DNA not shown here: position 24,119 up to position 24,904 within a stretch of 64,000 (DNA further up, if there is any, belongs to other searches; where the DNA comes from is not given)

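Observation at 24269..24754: Bacterial Tsr3-like aminocarboxypropyltransferase inside the ribosomal superoperon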

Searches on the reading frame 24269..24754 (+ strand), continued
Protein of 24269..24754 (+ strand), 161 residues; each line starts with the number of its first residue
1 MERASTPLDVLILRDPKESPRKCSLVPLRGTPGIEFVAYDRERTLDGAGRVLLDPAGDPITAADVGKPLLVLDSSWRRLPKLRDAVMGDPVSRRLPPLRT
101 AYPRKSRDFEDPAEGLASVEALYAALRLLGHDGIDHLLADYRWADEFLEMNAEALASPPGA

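Call 97: find_homologous_proteins(query=P0185, max_evalue=0.001)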
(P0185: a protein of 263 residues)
Query P0185 (263 aa): 2041 proteins with E <= 0.001 among 2549 candidates; the best 120 are listed.
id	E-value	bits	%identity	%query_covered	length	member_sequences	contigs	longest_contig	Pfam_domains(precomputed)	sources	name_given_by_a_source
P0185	9.0e-173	590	100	100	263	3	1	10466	PF00825.25,PF03942.21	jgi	jgi:pre-rRNA-processing protein TSR3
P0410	2.0e-88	314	56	98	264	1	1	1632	PF04034.19,PF00825.25,PF03942.21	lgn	-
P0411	2.2e-54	203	62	57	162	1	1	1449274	PF03942.21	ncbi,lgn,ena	-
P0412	1.5e-52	196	60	56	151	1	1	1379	-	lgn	-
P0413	1.9e-52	196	62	54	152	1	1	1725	-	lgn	-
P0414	2.8e-52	196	60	55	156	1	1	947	PF03942.21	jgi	jgi:pre-rRNA-processing protein TSR3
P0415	9.4e-52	194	58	58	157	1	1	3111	PF04034.19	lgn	-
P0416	1.8e-51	193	61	56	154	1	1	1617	PF04034.19,PF03942.21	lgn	-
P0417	3.2e-51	192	59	57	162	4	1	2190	-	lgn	-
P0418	3.3e-51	192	62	56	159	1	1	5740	PF03942.21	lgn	-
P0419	3.4e-51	192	59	56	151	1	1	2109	PF03942.21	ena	-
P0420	4.3e-51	192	61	56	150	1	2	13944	PF03942.21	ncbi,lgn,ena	-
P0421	5.6e-51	191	62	55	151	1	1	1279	PF03942.21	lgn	-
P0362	8.7e-51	191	59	56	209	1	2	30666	PF03942.21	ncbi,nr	ncbi:MAG TPA: hypothetical protein VLG76_06530 [Rhabdochlamydiaceae bacterium]|nr:hypothetical prote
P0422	9.9e-51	191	59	56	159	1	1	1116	-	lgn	-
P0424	1.2e-50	190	60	55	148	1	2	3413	PF03942.21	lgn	-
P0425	1.5e-50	190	60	57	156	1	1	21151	PF04034.19,PF03942.21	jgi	jgi:pre-rRNA-processing protein TSR3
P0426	1.9e-50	190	60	54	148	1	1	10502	PF03942.21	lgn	-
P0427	2.3e-50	189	59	56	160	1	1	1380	PF03942.21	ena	-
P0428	3.1e-50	189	59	55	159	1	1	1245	PF03942.21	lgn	-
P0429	3.7e-50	189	61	54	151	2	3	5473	PF03942.21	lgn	-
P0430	3.7e-50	189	60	56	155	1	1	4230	PF03942.21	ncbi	-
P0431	4.2e-50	188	61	54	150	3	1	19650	PF03942.21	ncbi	-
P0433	4.9e-50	188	59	54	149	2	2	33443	PF03942.21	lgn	-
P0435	9.3e-50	187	59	54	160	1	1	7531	PF03942.21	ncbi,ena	-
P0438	2.0e-49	186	59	58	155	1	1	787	PF04034.19,PF03942.21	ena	-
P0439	2.2e-49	186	58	58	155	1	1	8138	PF03942.21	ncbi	-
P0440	2.4e-49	186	56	57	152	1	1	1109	PF03942.21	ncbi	-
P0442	2.7e-49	186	57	57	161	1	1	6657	PF03942.21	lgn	-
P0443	2.7e-49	186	57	58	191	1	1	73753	PF03942.21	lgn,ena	-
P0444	3.1e-49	186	58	58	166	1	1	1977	PF03942.21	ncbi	-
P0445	3.9e-49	185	60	57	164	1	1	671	PF04034.19,PF03942.21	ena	-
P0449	4.6e-49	185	57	57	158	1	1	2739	PF03942.21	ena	-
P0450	4.7e-49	185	60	56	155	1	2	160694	PF03942.21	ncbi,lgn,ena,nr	ncbi:MAG: hypothetical protein S4CHLAM6_01980 [Chlamydiae bacterium]|nr:hypothetical protein [Chlamy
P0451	5.0e-49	185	57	57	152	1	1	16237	PF04034.19,PF03942.21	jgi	jgi:pre-rRNA-processing protein TSR3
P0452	5.4e-49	185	58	57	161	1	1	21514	PF03942.21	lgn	-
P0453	5.5e-49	185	60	57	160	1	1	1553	PF03942.21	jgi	jgi:pre-rRNA-processing protein TSR3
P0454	7.6e-49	184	58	57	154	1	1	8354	PF03942.21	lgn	-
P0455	9.8e-49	184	59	55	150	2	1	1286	PF03942.21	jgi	-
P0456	1.0e-48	184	58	55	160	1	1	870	PF03942.21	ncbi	-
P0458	1.2e-48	184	56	57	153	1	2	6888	PF04034.19,PF03942.21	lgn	-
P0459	1.6e-48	183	56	56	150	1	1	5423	PF03942.21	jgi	jgi:pre-rRNA-processing protein TSR3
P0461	2.0e-48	183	61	56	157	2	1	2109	PF03942.21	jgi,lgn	jgi:pre-rRNA-processing protein TSR3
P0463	2.0e-48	183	58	57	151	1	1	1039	PF03942.21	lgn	-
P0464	2.0e-48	183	58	55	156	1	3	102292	PF03942.21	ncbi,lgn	-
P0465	2.1e-48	183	59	57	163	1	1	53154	PF03942.21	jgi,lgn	jgi:pre-rRNA-processing protein TSR3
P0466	2.1e-48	183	57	58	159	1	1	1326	PF03942.21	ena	-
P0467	2.2e-48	183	57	56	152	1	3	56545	PF03942.21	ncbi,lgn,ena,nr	ncbi:MAG: hypothetical protein H7A37_08435 [Chlamydiales bacterium]|nr:hypothetical protein [Chlamyd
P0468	2.4e-48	183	53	60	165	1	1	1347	PF04034.19,PF03942.21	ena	-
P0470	3.3e-48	182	56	57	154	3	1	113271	PF04034.19,PF03942.21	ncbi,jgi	jgi:pre-rRNA-processing protein TSR3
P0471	3.4e-48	182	57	56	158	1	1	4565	PF03942.21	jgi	-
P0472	3.6e-48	182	58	59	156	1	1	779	PF04034.19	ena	-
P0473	3.6e-48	182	56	57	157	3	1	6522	PF03942.21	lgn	-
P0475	3.7e-48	182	59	56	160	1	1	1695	PF04034.19,PF03942.21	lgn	-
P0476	4.0e-48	182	57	55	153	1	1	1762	PF03942.21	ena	-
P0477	4.1e-48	182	56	59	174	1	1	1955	PF04034.19,PF03942.21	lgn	-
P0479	4.3e-48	182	55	58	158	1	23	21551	PF04034.19,PF03942.21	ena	-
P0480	4.6e-48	182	56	59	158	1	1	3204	PF04034.19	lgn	-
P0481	4.6e-48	182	59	56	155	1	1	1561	PF03942.21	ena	-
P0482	4.9e-48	182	55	55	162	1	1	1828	PF03942.21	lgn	-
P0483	5.3e-48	182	58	55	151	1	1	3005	PF03942.21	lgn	-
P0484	5.3e-48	182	56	58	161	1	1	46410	PF03942.21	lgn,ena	-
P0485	5.7e-48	181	60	55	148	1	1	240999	PF03942.21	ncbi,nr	ncbi:MAG: hypothetical protein JSR58_06265 [Verrucomicrobia bacterium]|nr:hypothetical protein [Verr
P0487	6.5e-48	181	57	57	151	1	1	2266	PF03942.21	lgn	-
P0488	7.1e-48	181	56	58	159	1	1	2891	PF04034.19,PF03942.21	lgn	-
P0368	1.2e-47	180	59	56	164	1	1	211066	PF04034.19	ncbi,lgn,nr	ncbi:MAG: hypothetical protein HYX48_01450 [Chlamydiales bacterium]|nr:hypothetical protein [Chlamyd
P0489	1.4e-47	180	58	57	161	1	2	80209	PF03942.21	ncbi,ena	-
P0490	1.4e-47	180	54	57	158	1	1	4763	PF03942.21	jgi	jgi:pre-rRNA-processing protein TSR3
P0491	1.5e-47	180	56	58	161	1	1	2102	PF04034.19,PF03942.21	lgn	-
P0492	1.6e-47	180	56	56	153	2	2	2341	PF03942.21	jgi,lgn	jgi:pre-rRNA-processing protein TSR3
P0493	1.7e-47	180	57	54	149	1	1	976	PF03942.21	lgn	-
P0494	1.7e-47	180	56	56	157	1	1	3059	PF03942.21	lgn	-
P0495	1.8e-47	180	56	56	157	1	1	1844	PF03942.21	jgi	jgi:pre-rRNA-processing protein TSR3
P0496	1.9e-47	180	57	57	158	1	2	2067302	PF04034.19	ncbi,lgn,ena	-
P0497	2.0e-47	180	55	57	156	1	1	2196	PF04034.19,PF03942.21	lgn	-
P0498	2.1e-47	180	56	57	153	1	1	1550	PF03942.21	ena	-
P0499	2.1e-47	180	57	56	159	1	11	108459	PF03942.21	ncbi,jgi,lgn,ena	jgi:pre-rRNA-processing protein TSR3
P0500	2.2e-47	180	57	56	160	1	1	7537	PF04034.19,PF03942.21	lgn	-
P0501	2.2e-47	180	55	56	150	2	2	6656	PF03942.21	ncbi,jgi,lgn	ncbi:MAG: hypothetical protein PVI40_09000 [Chlamydiota bacterium]|jgi:pre-rRNA-processing protein T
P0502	2.3e-47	180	57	55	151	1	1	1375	PF04034.19,PF03942.21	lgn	-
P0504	2.4e-47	179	60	55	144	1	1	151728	PF03942.21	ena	-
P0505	2.4e-47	179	55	57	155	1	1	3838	PF03942.21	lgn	-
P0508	2.5e-47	179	58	56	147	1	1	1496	PF03942.21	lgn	-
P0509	2.6e-47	179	56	56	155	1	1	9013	PF04034.19,PF03942.21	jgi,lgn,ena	-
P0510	2.6e-47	179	59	56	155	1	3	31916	PF04034.19,PF03942.21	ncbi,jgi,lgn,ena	jgi:pre-rRNA-processing protein TSR3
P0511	2.7e-47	179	59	55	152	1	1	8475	PF03942.21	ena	-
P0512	2.8e-47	179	53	57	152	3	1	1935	PF03942.21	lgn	-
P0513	3.0e-47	179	59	56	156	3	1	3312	PF03942.21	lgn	-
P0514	3.3e-47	179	55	56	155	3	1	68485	PF03942.21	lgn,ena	-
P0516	3.5e-47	179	56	56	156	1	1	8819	PF03942.21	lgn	-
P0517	3.8e-47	179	58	56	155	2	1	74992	PF03942.21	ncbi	-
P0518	3.8e-47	179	57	57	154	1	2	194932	PF03942.21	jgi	-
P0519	3.9e-47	179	56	57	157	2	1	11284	PF03942.21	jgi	-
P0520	4.0e-47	179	56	56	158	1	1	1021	PF03942.21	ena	-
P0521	4.4e-47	179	58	57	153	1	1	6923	PF03942.21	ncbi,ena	-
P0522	4.7e-47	178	54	56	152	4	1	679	PF03942.21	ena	-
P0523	4.8e-47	178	56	57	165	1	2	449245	PF03942.21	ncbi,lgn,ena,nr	ncbi:MAG: hypothetical protein JSS60_09380 [Verrucomicrobia bacterium]|nr:hypothetical protein [Verr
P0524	4.9e-47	178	60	56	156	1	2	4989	PF04034.19,PF03942.21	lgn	-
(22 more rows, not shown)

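Call 98: find_encoding_contigs(protein=P0411, flank=4000, max_places=1)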
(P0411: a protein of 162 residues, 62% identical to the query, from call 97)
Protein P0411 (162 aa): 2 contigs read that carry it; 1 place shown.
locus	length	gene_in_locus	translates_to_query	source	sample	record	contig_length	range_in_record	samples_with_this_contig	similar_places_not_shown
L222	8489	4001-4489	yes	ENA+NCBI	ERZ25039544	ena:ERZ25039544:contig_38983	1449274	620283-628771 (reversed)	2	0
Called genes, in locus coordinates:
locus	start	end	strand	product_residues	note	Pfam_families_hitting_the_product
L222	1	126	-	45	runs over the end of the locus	PF00444:Ribosomal_L36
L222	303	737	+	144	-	PF00825:Ribonuclease_P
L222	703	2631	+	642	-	PF00580:UvrD-helicase, PF01443:Viral_helicase1 (faint), PF13245:AAA_19, PF13604:AAA_30 (weak), PF13361:UvrD_C, PF13538:UvrD_C_2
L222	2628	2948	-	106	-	-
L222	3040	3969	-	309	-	-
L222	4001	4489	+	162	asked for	PF03942:DTW (weak)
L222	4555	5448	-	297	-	PF08843:AbiEii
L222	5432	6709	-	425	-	-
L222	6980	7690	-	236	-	PF00376:MerR (weak), PF12728:HTH_17, PF00359:PTS_EIIA_2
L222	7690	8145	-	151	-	PF00359:PTS_EIIA_2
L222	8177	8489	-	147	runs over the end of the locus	PF00692:dUTPase, PF22769:DCD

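Call 99: find_encoding_contigs(protein=P0496, flank=4000, max_places=1)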
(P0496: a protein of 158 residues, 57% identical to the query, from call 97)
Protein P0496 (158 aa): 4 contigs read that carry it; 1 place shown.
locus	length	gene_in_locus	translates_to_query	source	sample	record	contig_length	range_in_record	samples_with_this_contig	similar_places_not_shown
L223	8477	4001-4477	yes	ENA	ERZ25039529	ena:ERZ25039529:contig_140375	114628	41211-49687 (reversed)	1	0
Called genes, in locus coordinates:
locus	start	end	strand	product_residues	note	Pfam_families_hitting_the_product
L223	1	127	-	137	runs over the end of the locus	-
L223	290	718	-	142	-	-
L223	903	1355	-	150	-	-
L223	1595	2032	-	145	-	-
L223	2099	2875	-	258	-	-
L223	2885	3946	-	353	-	PF13098:Thioredoxin_2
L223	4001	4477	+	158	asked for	PF04034:Ribo_biogen_C (weak)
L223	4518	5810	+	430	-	PF01743:PolyA_pol, PF12627:PolyA_pol_RNAbd, PF12626:PolyA_pol_arg_C (faint)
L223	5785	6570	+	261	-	-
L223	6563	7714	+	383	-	PF02684:LpxB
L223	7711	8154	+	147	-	-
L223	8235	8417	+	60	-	PF01783:Ribosomal_L32p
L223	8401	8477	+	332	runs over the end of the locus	PF02504:FA_synthesis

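Call 100: find_encoding_contigs(protein=P0523, flank=4000, max_places=1)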
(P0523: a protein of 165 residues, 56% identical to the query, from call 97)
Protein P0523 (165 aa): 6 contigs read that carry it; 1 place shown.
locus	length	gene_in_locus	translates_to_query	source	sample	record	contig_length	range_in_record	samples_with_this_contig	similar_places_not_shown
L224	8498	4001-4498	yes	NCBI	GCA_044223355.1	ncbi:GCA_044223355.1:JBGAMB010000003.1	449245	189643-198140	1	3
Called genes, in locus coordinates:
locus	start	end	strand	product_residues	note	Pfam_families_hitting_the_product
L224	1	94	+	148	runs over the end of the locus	PF00825:Ribonuclease_P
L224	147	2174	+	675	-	PF00580:UvrD-helicase, PF13245:AAA_19, PF13604:AAA_30 (faint), PF01443:Viral_helicase1 (faint), PF13361:UvrD_C, PF13538:UvrD_C_2 (weak)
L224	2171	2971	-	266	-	-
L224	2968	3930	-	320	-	PF13098:Thioredoxin_2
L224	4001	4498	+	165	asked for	PF03942:DTW (weak)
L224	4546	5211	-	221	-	PF01814:Hemerythrin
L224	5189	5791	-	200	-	PF00440:TetR_N (weak), PF13977:TetR_C_6 (weak)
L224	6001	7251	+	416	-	PF01743:PolyA_pol, PF12627:PolyA_pol_RNAbd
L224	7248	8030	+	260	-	-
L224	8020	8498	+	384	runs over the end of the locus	PF02684:LpxB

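Call 101: find_encoding_contigs(protein=P0383, flank=4000, max_places=1)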
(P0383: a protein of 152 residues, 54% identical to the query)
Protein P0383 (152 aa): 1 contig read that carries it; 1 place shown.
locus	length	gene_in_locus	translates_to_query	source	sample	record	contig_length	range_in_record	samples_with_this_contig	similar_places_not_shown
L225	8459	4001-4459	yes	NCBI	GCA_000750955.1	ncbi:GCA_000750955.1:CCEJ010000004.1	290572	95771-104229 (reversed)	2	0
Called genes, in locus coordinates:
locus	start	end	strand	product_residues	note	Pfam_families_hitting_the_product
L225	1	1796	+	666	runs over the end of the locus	PF00580:UvrD-helicase, PF13245:AAA_19, PF13604:AAA_30 (faint), PF01443:Viral_helicase1 (faint), PF13361:UvrD_C, PF13538:UvrD_C_2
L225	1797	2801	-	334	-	PF03190:Thioredox_DsbH, PF00085:Thioredoxin (faint), PF13098:Thioredoxin_2, PF13899:Thioredoxin_7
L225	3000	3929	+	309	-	-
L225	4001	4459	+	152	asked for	PF03942:DTW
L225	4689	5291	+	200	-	PF22547:2H-SAK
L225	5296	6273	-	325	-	PF00294:PfkB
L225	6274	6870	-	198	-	PF01066:CDP-OH_P_transf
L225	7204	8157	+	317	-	PF13793:Pribosyltran_N, PF00156:Pribosyltran, PF14572:Pribosyl_synth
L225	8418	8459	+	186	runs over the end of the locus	PF01386:Ribosomal_L25p, PF14693:Ribosomal_TL5_C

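Call 102: search_protein_families(library=ncbifam, proteins=[L223:4518-5807:+, L224:6001-7248:+, L221:5001-5789:+], max_evalue=0.00001)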
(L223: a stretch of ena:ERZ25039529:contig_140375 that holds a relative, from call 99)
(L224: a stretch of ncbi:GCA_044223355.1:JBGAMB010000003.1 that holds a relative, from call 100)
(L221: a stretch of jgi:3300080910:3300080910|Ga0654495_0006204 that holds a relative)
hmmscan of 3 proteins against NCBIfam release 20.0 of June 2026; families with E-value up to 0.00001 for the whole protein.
L223:4518-5807:+ (430 aa): 9 families
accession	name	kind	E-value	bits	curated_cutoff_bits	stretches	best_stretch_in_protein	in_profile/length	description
TIGR01942.1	pcnB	subfamily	1.4e-110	370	305.65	1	5-417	1-407/425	polynucleotide adenylyltransferase PcnB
NF008634.1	PRK11623.1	equivalog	7.9e-70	235.7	702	1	4-393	31-435/469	polynucleotide adenylyltransferase PcnB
NF009814.0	PRK13299.1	equivalog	3.7e-49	167.8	290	1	20-247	7-233/396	CCA tRNA nucleotidyltransferase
TIGR02692.1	tRNA_CCA_actino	equivalog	2.1e-37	128.9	438.8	1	27-251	21-253/466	CCA tRNA nucleotidyltransferase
NF008137.0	PRK10885.1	equivalog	1.5e-19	70.1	451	1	36-245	3-213/409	multifunctional CCA addition/repair protein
NF009812.0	PRK13297.1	equivalog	1.7e-17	63.6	624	1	31-242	9-219/364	tRNA CCA-pyrophosphorylase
NF041569.1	A-tRNAntase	equivalog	5.2e-15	54.8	1440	1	35-249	481-700/880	A-adding tRNA nucleotidyltransferase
NF009813.0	PRK13298.1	equivalog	6.3e-15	55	606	1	36-252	3-220/417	tRNA CCA-pyrophosphorylase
NF009811.0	PRK13296.1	equivalog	3.9e-13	49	469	1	36-183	3-146/360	CCA tRNA nucleotidyltransferase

L224:6001-7248:+ (416 aa): 9 families
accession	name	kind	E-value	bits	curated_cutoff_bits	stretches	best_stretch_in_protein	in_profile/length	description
TIGR01942.1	pcnB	subfamily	3.1e-108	362.3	305.65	1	7-407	3-403/425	polynucleotide adenylyltransferase PcnB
NF008634.1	PRK11623.1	equivalog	4.1e-68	230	702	1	6-378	33-417/469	polynucleotide adenylyltransferase PcnB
NF009814.0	PRK13299.1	equivalog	1.7e-52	178.8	290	1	19-247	6-233/396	CCA tRNA nucleotidyltransferase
TIGR02692.1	tRNA_CCA_actino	equivalog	4.3e-38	131.1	438.8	1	24-244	18-245/466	CCA tRNA nucleotidyltransferase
NF008137.0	PRK10885.1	equivalog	5.1e-24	84.8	451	1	36-266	3-231/409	multifunctional CCA addition/repair protein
NF009812.0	PRK13297.1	equivalog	3.4e-18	65.9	624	1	31-242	9-219/364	tRNA CCA-pyrophosphorylase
NF009813.0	PRK13298.1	equivalog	4.2e-17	62.2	606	1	36-251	3-219/417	tRNA CCA-pyrophosphorylase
NF009811.0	PRK13296.1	equivalog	1.2e-13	50.7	469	1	36-204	3-166/360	CCA tRNA nucleotidyltransferase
NF041569.1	A-tRNAntase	equivalog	4.5e-12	45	1440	1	36-186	482-637/880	A-adding tRNA nucleotidyltransferase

L221:5001-5789:+ (263 aa): 3 families
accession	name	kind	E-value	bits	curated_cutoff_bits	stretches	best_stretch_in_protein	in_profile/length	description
TIGR00188.1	rnpA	equivalog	1.6e-18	67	38.35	1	7-105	3-103/111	ribonuclease P protein component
NF000707.0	PRK00038.1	equivalog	9.3e-11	42.2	186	1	9-98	10-106/123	ribonuclease P protein component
NF002621.0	PRK02287.1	equivalog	3.4e-07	30.2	152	1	115-262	5-150/171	DUF367 family protein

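Call 104: search_protein_families(library=pfam, proteins=[L022:2972-3625:+, L022:3625-5436:+, L022:5436-5903:+, L022:5950-6468:+, L022:6492-7913:-, L022:8749-10674:-, L022:10487-11767:+], max_evalue=0.001)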
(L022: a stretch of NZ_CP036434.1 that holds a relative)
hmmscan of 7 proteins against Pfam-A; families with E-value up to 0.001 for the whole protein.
L022:2972-3625:+ (218 aa): 0 families

L022:3625-5436:+ (604 aa): 0 families

L022:5436-5903:+ (156 aa): 0 families

L022:5950-6468:+ (173 aa): 1 family
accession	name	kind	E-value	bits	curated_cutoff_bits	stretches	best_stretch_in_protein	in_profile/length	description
PF04034.18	Ribo_biogen_C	-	1.1e-11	44.9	29.9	1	66-170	2-108/127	Ribosome biogenesis protein, C-terminal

L022:6492-7913:- (473 aa): 1 family
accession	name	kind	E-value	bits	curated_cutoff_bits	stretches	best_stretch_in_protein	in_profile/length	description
PF07586.16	HXXSHH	-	1.9e-93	313.9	30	1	82-379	1-307/307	Protein of unknown function (DUF1552)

L022:8749-10674:- (641 aa): 5 families
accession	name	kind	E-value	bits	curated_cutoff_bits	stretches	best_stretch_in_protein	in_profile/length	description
PF07631.16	PSD4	-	6.6e-37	127.3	23.3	1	296-421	3-128/128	Protein of unknown function (DUF1592)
PF07627.16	PSCyt3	-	1.2e-30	106.1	27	1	439-536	1-96/98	Protein of unknown function (DUF1588)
PF07624.16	PSD2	-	3.3e-15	56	25.8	1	564-632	1-69/74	Protein of unknown function (DUF1585)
PF07626.16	PSD3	-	1.6e-14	54.6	23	1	152-212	1-61/65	Protein of unknown function (DUF1587)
PF07637.16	PSD5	-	1.3e-05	25.9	34.2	1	228-279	5-62/62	Protein of unknown function (DUF1595)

L022:10487-11767:+ (427 aa): 1 family
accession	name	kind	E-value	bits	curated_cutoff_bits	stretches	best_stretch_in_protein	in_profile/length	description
PF13620.12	CarboxypepD_reg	-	5.7e-15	55.9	32.3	2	246-306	1-56/82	Carboxypeptidase regulatory-like domain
